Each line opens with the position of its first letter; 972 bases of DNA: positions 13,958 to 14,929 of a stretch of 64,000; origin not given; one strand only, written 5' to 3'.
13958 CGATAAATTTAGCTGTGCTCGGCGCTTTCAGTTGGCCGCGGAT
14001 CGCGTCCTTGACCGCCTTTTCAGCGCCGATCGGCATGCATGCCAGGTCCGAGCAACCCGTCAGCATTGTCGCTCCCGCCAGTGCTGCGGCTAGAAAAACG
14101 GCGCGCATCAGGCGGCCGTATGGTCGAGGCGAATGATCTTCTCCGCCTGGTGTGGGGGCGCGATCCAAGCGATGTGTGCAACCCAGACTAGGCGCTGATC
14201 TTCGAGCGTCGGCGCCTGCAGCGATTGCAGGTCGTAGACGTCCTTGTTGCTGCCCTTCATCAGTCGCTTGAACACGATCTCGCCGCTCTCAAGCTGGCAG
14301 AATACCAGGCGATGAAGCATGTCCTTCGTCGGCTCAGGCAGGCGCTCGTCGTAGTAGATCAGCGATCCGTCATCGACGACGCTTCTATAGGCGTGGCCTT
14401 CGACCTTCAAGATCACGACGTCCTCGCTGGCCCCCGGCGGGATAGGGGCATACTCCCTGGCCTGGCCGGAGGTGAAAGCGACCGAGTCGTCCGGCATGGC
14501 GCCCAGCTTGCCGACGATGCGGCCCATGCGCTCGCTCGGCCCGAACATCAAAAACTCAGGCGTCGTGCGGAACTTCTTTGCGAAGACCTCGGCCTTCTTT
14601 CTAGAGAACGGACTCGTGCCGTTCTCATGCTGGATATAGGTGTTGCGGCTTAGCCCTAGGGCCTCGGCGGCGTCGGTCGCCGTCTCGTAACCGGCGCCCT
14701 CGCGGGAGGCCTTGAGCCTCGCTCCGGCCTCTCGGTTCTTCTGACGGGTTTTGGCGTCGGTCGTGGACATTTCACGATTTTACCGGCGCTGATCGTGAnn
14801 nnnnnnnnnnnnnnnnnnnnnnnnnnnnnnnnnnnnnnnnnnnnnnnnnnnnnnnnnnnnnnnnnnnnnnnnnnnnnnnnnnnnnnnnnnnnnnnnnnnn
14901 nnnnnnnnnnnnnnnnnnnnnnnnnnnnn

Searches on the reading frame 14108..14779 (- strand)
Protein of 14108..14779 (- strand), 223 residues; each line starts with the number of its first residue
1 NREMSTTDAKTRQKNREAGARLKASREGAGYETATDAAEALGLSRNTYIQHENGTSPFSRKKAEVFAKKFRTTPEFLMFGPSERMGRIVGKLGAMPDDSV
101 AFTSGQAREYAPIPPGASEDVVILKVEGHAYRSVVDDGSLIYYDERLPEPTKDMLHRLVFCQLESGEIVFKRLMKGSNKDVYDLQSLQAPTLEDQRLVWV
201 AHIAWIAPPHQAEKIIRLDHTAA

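Call 51: search_protein_families(library=phrogs, proteins=[window:14108-14779:-], max_evalue=0.00001)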
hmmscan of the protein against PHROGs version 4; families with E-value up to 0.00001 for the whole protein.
window:14108-14779:- (223 aa): 3 families
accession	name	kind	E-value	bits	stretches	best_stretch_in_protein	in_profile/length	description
phrog_4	-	transcription regulation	2.3e-12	47.6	1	6-207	112-336/400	transcriptional repressor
phrog_8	-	transcription regulation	2.2e-07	31.6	1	3-81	61-139/346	transcriptional regulator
phrog_2967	-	transcription regulation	7.4e-07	29.9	1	12-80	5-72/225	transcriptional regulator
